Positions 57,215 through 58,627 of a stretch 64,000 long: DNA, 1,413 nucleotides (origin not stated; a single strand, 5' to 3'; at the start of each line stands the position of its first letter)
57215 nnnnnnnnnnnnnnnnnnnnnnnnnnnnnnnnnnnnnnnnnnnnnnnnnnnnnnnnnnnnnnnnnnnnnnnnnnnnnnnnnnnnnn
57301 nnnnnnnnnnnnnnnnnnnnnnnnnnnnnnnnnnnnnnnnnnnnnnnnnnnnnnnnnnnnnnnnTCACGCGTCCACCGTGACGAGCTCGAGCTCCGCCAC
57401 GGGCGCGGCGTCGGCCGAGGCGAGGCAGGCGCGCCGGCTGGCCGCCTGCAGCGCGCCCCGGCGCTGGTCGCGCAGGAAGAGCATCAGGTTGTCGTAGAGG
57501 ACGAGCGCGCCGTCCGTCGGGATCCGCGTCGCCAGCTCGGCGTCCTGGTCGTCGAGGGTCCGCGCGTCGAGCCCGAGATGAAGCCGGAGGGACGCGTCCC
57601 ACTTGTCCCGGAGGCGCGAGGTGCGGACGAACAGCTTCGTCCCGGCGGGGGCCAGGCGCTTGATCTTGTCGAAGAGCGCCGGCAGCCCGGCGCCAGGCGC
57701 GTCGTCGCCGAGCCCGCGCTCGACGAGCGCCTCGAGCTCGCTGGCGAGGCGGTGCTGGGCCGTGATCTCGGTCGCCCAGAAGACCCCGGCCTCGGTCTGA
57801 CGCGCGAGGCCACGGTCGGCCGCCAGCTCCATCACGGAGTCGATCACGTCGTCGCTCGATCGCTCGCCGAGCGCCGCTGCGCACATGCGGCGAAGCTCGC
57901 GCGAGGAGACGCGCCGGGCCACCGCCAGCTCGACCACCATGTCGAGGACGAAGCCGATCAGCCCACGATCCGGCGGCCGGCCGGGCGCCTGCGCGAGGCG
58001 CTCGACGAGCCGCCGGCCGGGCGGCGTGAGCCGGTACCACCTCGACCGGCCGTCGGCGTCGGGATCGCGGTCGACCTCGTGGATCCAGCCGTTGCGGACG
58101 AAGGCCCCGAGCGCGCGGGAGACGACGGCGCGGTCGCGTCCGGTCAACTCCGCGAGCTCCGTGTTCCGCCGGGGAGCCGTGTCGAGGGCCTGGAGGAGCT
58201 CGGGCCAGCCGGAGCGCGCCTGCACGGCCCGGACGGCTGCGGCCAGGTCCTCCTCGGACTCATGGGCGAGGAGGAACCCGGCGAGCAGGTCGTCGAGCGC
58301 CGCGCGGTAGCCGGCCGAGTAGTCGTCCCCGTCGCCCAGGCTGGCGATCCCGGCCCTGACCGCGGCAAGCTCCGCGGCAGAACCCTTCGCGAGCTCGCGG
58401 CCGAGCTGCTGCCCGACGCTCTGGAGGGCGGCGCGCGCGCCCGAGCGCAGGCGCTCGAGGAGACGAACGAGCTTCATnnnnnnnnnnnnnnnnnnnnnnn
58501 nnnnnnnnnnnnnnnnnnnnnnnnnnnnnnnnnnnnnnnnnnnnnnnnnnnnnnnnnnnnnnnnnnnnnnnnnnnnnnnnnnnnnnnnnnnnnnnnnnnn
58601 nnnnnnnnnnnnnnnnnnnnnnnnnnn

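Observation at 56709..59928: wHTH protein coupled to a PRTase, with a nitrilase-superfamily protein upstream, in a defence-island context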

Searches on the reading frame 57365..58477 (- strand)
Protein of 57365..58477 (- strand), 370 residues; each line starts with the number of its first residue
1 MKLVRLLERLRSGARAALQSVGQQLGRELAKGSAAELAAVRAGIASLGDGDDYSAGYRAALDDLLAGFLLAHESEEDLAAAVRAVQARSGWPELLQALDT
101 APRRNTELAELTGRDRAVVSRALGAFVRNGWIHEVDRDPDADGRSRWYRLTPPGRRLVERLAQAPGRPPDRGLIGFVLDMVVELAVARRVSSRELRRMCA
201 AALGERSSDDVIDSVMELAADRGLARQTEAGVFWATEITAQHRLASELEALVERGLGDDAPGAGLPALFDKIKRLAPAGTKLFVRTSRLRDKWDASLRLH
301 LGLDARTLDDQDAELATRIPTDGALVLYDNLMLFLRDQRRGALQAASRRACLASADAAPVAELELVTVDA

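Call 4: search_protein_families(library=pfam, proteins=[window:57365-58477:-], max_evalue=0.01)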
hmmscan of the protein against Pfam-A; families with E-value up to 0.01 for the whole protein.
window:57365-58477:- (370 aa): 5 families
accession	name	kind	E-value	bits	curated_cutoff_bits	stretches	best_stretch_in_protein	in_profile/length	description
PF25213.1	HVO_A0261_N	-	3.2e-08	33.8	35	1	93-163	15-76/86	HVO_A0261 N-terminal domain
PF09339.16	HTH_IclR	-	8.2e-06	25.9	22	1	93-133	7-49/52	IclR helix-turn-helix domain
PF13545.12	HTH_Crp_2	-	3e-05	24.3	27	1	100-134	20-54/70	Crp-like helix-turn-helix domain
PF12802.13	MarR_2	-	0.0013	19.3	27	1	94-144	10-60/61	MarR family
PF24409.1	wHTH-PRTase_assc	-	0.0098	16.4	27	0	94-162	3-59/83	wHTH-PRTase associated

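Call 5: search_protein_families(library=padloc, proteins=[window:57365-58477:-], max_evalue=0.1)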
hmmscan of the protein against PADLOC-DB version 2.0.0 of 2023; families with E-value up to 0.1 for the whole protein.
window:57365-58477:- (370 aa): 3 families
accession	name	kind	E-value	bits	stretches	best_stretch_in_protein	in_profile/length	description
PDLC03922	MkoB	-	0.0013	16.1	1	94-196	34-132/610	-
PDLC02933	PRTase_III-A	-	0.0046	14.6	1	72-162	268-344/368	-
PDLC02609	DrmC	-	0.0072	14.3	1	23-123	8-109/241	DrmC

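Call 6: search_protein_families(library=ncbifam, proteins=[window:57365-58477:-], max_evalue=0.1)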
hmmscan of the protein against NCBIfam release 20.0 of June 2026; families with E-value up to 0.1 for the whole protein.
window:57365-58477:- (370 aa): 1 family
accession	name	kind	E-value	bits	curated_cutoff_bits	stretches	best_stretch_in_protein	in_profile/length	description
TIGR03433.1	padR_acidobact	paralog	0.045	13.9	101.8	1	122-159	45-82/101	PadR family transcriptional regulator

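Call 10: find_homologous_proteins(query=window:57365-58477:-)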
Query window:57365-58477:- (370 aa): 1 proteins with E <= 0.001 among 8000 candidates.
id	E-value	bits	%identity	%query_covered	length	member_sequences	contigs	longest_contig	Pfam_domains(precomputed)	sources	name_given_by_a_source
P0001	1.4e-207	707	92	100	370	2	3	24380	PF09339.17,PF25213.2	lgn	-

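Call 30: search_protein_representatives(protein=window:57365-58477:-)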
Query: 370 residues. Proteins with E-value up to 0.001 (for the whole library): 97; up to 1e-10: 21; up to 1e-30: 1. The best 97 are listed.
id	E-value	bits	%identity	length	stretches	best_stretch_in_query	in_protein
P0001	4.6e-208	707.2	92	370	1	1-370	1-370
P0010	1.5e-29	120.2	32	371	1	5-363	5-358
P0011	1.5e-28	117.0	37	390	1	4-369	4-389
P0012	1.2e-18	84.4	37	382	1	1-295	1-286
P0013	2.2e-17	80.3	34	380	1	1-339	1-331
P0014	1.2e-15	74.5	27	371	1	1-342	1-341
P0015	1.5e-15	74.2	30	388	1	2-336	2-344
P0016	2.2e-15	73.7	33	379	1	5-353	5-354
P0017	2.4e-14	70.3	32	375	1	15-358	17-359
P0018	1.9e-13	67.3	30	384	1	1-367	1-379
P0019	2.6e-13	66.8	28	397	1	20-298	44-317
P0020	3.7e-13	66.4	30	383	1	16-353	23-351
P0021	9.3e-13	65.0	34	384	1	5-297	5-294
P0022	1.2e-12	64.7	29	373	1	6-347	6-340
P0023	1.6e-12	64.2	29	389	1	5-295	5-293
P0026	1.8e-11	60.8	28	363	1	5-368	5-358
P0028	5.6e-11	59.2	30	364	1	12-361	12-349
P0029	1.0e-10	58.3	26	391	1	14-356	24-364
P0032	2.3e-10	57.1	27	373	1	1-355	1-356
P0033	2.3e-10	57.1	28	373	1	2-351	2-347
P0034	2.5e-10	57.0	28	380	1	5-342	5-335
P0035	2.8e-10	56.9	26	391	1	21-355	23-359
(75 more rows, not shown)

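Call 34: find_encoding_contigs(protein=P0010, flank=8000, max_places=3)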
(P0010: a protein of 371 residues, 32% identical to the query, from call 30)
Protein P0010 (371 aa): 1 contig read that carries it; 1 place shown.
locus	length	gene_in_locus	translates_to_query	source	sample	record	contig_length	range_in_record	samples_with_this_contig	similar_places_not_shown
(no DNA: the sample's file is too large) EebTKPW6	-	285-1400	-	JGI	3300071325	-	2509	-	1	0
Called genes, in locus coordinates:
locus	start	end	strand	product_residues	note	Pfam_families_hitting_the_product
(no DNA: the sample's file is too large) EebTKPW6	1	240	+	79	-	?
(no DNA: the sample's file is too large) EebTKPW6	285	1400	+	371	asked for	-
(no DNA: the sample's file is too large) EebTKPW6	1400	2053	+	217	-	PF00156:Pribosyltran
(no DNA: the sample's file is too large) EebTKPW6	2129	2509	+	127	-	?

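Call 35: list_cluster_members(proteins=[P0011, P0012, P0013, P0014, P0015, P0016, P0017, P0018, P0019, P0020])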
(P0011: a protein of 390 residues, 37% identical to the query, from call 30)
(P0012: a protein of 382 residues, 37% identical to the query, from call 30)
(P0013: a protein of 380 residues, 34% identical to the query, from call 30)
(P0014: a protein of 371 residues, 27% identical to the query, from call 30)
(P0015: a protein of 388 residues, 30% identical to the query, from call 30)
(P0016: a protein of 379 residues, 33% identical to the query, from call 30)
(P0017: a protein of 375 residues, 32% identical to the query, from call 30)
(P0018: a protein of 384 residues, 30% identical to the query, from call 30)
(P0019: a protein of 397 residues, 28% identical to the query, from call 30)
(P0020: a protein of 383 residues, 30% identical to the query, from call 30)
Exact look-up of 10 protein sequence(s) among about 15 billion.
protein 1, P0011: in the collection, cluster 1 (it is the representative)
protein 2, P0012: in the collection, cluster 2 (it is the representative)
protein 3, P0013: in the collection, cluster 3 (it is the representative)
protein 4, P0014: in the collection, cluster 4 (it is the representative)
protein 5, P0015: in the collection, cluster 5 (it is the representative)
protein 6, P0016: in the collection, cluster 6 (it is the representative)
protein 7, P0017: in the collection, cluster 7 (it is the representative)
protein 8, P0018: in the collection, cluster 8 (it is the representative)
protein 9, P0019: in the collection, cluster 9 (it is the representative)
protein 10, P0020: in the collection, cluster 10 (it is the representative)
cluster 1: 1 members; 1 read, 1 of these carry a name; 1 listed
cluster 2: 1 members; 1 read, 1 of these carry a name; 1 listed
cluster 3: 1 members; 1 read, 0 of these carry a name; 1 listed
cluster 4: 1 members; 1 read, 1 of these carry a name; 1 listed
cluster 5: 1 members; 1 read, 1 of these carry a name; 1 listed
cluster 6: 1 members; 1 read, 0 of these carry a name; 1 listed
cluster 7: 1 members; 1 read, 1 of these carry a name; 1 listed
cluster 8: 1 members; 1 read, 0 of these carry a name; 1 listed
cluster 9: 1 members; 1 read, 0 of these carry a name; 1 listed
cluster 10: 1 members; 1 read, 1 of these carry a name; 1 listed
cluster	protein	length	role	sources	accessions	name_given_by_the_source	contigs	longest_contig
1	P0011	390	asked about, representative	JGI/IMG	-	DNA-binding MarR family transcriptional regulator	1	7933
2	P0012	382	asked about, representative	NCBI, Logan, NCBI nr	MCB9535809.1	MAG: ArsR family transcriptional regulator [Myxococcales bacterium] | ArsR family transcriptional regulator [Myxococcales bacterium]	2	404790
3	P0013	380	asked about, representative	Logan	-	-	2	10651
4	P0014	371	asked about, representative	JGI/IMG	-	DNA-binding MarR family transcriptional regulator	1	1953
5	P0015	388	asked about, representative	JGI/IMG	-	DNA-binding MarR family transcriptional regulator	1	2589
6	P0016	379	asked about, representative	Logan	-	-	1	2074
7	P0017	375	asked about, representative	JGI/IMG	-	DNA-binding MarR family transcriptional regulator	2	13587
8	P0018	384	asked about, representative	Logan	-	-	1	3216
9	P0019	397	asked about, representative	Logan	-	-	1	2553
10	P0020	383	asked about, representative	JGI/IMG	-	DNA-binding MarR family transcriptional regulator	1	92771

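Call 36: find_encoding_contigs(protein=P0012, flank=10000, max_places=1)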
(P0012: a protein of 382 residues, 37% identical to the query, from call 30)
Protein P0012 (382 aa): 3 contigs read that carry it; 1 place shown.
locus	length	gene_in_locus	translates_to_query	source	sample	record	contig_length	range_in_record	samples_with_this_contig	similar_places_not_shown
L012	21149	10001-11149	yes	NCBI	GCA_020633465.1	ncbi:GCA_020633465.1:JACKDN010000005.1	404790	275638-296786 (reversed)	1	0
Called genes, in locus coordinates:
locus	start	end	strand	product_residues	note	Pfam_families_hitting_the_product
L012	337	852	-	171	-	-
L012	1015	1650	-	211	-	-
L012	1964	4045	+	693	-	PF13401:AAA_22 (faint), PF00656:Peptidase_C14 (faint), PF13191:AAA_16 (weak), PF05729:NACHT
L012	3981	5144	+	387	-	PF03781:FGE-sulfatase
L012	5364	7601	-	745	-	PF00069:Pkinase, PF07714:PK_Tyr_Ser-Thr, PF03781:FGE-sulfatase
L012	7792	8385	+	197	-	-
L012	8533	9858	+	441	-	-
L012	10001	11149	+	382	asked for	PF12840:HTH_20 (weak), PF25213:HVO_A0261_N, PF01022:HTH_5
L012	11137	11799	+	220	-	PF00156:Pribosyltran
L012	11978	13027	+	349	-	-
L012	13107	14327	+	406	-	PF00375:SDF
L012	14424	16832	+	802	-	PF07715:Plug, PF00593:TonB_dep_Rec_b-barrel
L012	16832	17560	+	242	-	-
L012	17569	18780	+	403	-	-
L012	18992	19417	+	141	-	PF01641:SelR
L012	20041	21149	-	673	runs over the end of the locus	PF04015:DUF362, PF06452:CBM9_1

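Call 37: find_encoding_contigs(protein=P0020, flank=10000, max_places=1)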
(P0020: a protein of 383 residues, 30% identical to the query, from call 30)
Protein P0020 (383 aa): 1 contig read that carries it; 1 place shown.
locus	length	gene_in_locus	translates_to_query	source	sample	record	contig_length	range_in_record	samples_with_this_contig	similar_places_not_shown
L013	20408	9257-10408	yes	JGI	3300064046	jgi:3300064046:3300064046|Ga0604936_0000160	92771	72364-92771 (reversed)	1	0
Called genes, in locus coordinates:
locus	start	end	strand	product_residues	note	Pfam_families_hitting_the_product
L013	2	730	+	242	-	?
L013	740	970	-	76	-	PF12844:HTH_19 (weak), PF13560:HTH_31, PF01381:HTH_3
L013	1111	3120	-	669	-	PF01734:Patatin (faint)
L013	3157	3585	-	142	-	-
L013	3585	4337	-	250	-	-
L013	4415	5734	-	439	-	-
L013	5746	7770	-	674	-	PF00795:CN_hydrolase (faint)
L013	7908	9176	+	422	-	-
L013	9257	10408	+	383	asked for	PF12802:MarR_2 (weak)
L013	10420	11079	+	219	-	-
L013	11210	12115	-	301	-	PF00872:Transposase_mut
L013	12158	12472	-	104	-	-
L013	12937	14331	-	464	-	PF14464:Prok-JAB (weak), PF00899:ThiF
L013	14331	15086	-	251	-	PF14452:Multi_ubiq, PF14462:Prok-E2_E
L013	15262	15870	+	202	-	-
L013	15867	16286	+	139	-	-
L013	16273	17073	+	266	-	PF06114:Peptidase_M78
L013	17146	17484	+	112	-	-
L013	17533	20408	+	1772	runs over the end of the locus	PF00270:DEAD, PF00271:Helicase_C (weak), PF09369:MZB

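Call 38: list_cluster_members(proteins=[P0021, P0022, P0023, P0026, P0028, P0029, P0032, P0033, P0034, P0035])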
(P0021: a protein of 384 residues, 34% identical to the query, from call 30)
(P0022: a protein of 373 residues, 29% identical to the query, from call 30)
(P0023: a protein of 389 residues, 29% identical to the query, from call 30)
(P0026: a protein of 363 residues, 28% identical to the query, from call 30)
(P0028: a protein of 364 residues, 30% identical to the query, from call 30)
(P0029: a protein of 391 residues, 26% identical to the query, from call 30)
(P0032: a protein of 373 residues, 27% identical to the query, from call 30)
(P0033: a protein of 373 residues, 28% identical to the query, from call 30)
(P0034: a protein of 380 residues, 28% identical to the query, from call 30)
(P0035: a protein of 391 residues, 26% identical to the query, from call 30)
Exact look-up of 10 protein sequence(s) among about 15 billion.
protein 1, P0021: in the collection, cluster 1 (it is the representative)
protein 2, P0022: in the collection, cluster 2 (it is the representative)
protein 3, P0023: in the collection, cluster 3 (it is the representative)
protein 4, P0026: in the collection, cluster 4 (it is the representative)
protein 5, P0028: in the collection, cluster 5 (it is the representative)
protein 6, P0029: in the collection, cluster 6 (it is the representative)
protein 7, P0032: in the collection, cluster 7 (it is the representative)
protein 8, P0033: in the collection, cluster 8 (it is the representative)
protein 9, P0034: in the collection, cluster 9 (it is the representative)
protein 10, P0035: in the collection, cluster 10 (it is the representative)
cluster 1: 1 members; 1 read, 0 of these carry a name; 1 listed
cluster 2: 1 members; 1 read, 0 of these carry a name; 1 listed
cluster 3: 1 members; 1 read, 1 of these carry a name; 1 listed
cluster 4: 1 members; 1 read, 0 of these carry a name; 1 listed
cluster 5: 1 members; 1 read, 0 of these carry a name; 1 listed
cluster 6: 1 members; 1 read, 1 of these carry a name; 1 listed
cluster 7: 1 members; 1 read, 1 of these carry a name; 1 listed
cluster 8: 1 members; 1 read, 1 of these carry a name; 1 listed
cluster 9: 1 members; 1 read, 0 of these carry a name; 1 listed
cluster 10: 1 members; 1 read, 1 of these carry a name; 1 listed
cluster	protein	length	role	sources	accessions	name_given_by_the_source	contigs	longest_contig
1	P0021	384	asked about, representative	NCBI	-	-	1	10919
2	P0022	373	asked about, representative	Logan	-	-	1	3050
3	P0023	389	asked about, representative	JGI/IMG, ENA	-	DNA-binding PadR family transcriptional regulator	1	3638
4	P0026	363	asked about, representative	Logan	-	-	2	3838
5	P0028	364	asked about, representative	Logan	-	-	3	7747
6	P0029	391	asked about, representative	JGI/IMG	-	DNA-binding MarR family transcriptional regulator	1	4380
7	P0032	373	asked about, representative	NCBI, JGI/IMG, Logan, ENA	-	hypothetical protein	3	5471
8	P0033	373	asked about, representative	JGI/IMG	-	DNA-binding MarR family transcriptional regulator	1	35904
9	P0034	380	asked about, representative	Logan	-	-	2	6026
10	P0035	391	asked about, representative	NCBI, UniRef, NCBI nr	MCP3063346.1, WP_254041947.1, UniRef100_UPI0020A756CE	winged helix-turn-helix domain-containing protein [Myxococcus sp. K38C18041901] | winged helix-turn-helix domain-containing protein n=1 Tax=Myxococcus guangdongensis ... | winged helix-turn-helix domain-containing protein [Myxococcus guangdongensis]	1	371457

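Call 39: find_encoding_contigs(protein=P0035, flank=10000, max_places=1)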
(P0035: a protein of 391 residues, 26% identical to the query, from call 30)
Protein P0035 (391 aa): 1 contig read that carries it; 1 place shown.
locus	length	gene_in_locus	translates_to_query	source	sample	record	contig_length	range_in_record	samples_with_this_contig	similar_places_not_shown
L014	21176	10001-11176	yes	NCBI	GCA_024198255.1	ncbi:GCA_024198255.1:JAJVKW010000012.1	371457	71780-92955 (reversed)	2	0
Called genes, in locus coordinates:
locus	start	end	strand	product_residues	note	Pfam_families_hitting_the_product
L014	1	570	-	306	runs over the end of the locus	PF07238:PilZ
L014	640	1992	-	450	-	PF01139:RtcB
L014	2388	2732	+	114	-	-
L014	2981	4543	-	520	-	-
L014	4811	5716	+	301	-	PF08281:Sigma70_r4_2, PF04545:Sigma70_r4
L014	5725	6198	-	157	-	PF00086:Thyroglobulin_1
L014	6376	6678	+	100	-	PF13629:T2SS-T3SS_pil_N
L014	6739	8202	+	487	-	PF01636:APH (faint), PF00069:Pkinase, PF03109:ABC1 (faint), PF07714:PK_Tyr_Ser-Thr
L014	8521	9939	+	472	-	-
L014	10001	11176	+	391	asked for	PF25213:HVO_A0261_N (faint)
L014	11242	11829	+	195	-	PF00156:Pribosyltran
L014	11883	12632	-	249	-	PF13628:DUF4142, PF03713:DUF305 (weak)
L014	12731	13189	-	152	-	PF13622:4HBT_3, PF03061:4HBT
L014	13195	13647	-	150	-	PF13622:4HBT_3, PF03061:4HBT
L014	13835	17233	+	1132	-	PF00930:DPPIV_N (faint), PF26549:Tricorn_N, PF26550:Tricorn_2nd, PF07676:PD40, PF26550:Tricorn_2nd (weak), PF26549:Tricorn_N, PF01979:Amidohydro_1, PF07969:Amidohydro_3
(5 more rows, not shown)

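Call 40: find_encoding_contigs(protein=P0033, flank=10000, max_places=1)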
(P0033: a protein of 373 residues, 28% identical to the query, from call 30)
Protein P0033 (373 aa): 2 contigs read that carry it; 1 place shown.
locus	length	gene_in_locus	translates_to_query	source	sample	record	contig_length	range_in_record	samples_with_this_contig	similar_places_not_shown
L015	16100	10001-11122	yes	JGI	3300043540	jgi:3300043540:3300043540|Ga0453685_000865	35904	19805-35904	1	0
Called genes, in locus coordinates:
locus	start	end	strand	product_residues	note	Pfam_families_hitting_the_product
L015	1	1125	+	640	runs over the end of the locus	PF14464:Prok-JAB, PF00899:ThiF, PF13241:NAD_binding_7 (weak)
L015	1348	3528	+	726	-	-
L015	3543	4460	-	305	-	-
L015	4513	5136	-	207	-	-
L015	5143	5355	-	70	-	-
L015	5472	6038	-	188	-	PF13521:AAA_28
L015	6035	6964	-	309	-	PF04055:Radical_SAM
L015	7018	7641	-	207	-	PF13521:AAA_28, PF13671:AAA_33 (weak), PF02223:Thymidylate_kin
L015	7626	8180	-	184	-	PF01272:GreA_GreB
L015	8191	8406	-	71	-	-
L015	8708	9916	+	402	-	-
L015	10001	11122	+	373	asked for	PF01022:HTH_5 (weak), PF12802:MarR_2 (weak)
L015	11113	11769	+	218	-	PF00156:Pribosyltran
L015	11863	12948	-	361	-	PF16542:PNKP_ligase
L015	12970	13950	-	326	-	PF00149:Metallophos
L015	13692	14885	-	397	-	PF01139:RtcB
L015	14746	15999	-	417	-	PF25045:vWA_Ro60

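Call 41: find_encoding_contigs(protein=P0017, flank=10000, max_places=1)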
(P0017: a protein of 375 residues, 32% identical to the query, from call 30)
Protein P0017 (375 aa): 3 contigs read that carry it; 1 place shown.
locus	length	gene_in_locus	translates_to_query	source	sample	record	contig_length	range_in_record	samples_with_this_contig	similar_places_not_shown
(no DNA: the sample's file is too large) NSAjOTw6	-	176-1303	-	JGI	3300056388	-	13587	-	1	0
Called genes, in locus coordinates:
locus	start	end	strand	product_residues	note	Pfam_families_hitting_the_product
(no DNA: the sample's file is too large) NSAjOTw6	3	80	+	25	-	?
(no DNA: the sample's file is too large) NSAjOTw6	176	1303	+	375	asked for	PF25213:HVO_A0261_N, PF01022:HTH_5, PF09339:HTH_IclR (weak), PF12802:MarR_2, PF12840:HTH_20 (weak)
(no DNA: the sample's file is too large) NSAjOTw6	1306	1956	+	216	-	PF00156:Pribosyltran (weak)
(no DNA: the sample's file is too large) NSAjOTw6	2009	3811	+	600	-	PF01183:Glyco_hydro_25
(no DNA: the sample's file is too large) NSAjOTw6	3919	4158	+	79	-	-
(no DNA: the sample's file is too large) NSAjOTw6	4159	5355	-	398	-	-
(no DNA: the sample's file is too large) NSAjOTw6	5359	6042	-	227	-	-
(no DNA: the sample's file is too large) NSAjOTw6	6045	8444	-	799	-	PF07715:Plug, PF00593:TonB_dep_Rec_b-barrel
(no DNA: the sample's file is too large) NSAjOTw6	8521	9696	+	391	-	PF00069:Pkinase, PF07714:PK_Tyr_Ser-Thr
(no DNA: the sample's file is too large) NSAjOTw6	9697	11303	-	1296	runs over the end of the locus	?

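Call 56: predict_structure(alignment_id=A4)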
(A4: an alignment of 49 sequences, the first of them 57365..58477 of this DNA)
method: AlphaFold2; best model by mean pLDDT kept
length: 370 residues; sequences in the alignment: 49
mean_pLDDT: 90.2   pTM: 0.65
mean pLDDT of the five models: 90.2, 90.0, 89.6, 88.7, 88.5
residues with pLDDT >= 90: 260; 70-90: 92; 50-70: 16; < 50: 2
segments of 3 or more residues with pLDDT < 50: none
pLDDT, mean of each block of 10 residues (from residue 1): 95 96 92 88 92 95 91 86 93 96 96 96 97 88 86 93 74 94 95 97 92 93 91 92 91 71 68 91 96 90 89 82 93 93 88 92 87
secondary structure, 60 per line:
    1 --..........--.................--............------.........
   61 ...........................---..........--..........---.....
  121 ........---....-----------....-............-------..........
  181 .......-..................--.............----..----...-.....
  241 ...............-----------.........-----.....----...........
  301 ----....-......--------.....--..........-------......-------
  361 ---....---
elements in order: H3-12 H15-31 H34-45 H52-87 H91-100 H105-112 H116-128 E132-135 E147-150 H152-163 H171-187 E189-191 H192-206 H209-221 E232-234 H236-255 H267-275 E281-285 H290-300 E305-308 H310-315 E324-328 H331-340 E348-353 E364-367
